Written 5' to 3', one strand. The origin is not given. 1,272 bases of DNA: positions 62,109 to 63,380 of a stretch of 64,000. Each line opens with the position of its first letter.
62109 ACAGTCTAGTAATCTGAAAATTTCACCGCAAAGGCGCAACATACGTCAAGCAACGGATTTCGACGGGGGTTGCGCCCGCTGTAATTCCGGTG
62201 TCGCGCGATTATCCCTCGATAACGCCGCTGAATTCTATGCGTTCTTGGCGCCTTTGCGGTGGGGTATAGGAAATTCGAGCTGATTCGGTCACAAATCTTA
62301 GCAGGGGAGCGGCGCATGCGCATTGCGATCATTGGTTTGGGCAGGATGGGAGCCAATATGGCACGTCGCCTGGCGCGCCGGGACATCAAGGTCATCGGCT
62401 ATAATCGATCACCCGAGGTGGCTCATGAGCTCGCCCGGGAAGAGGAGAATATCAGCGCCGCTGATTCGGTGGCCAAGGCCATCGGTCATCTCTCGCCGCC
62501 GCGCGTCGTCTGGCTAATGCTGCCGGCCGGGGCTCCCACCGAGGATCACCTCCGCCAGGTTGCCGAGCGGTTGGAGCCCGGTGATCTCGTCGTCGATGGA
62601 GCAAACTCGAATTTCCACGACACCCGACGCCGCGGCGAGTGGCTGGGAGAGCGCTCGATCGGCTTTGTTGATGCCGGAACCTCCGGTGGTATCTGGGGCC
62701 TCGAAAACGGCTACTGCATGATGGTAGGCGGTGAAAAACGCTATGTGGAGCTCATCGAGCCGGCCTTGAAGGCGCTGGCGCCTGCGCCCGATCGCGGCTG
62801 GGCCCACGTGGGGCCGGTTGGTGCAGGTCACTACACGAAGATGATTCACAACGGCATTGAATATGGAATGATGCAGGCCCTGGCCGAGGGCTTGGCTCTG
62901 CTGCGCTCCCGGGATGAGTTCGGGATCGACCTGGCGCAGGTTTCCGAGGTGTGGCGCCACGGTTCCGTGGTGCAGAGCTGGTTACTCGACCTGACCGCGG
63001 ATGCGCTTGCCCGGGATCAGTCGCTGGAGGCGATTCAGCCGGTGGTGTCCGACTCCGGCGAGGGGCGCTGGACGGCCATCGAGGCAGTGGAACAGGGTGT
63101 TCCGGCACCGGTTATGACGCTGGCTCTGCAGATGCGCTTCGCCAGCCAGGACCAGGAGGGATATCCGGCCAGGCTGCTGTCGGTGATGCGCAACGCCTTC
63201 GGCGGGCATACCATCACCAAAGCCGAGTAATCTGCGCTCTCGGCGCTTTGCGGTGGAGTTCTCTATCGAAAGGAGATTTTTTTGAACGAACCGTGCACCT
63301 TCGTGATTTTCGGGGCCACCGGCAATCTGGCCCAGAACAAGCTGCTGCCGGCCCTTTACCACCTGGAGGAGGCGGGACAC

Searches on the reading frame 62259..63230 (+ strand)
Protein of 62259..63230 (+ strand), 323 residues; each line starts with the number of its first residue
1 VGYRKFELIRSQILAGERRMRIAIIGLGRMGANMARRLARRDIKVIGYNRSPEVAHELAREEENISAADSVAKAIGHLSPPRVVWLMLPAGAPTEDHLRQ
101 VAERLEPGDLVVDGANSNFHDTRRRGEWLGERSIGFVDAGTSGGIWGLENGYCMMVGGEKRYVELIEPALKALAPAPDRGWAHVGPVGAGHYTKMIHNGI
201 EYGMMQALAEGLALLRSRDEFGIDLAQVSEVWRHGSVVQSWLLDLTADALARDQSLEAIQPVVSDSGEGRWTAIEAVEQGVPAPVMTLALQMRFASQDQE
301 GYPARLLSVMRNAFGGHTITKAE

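Call 61: search_protein_families(library=pfam, proteins=[window:62259-63230:+])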
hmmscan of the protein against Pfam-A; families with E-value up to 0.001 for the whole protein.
window:62259-63230:+ (323 aa): 8 families
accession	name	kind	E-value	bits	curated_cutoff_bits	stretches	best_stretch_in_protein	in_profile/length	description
PF03446.21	NAD_binding_2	-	2.2e-38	132.2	21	1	21-174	1-153/161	NAD binding domain of 6-phosphogluconate dehydrogenase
PF00393.24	6PGD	-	7.3e-25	88.4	27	1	190-300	1-117/290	6-phosphogluconate dehydrogenase, C-terminal domain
PF03807.23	F420_oxidored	-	9.8e-08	32.9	21.6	1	21-72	1-54/94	NADP oxidoreductase coenzyme F420-dependent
PF02826.25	2-Hacid_dh_C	-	5.8e-07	29.5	25.1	1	19-73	36-87/178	D-isomer specific 2-hydroxyacid dehydrogenase, NAD binding domain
PF14833.11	NAD_binding_11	-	4.1e-05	24.3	30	1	188-294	1-103/122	NAD-binding of NADP-dependent 3-hydroxyisobutyrate dehydrogenase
PF01488.26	Shikimate_DH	-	7.4e-05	23.3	24.3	1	18-64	11-58/138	Shikimate / quinate 5-dehydrogenase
PF02254.24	TrkA_N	-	0.00035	21.3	23.8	1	22-69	1-48/116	TrkA-N domain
PF02737.24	3HCDH_N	-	0.00077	19.9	22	0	22-64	2-44/180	3-hydroxyacyl-CoA dehydrogenase, NAD binding domain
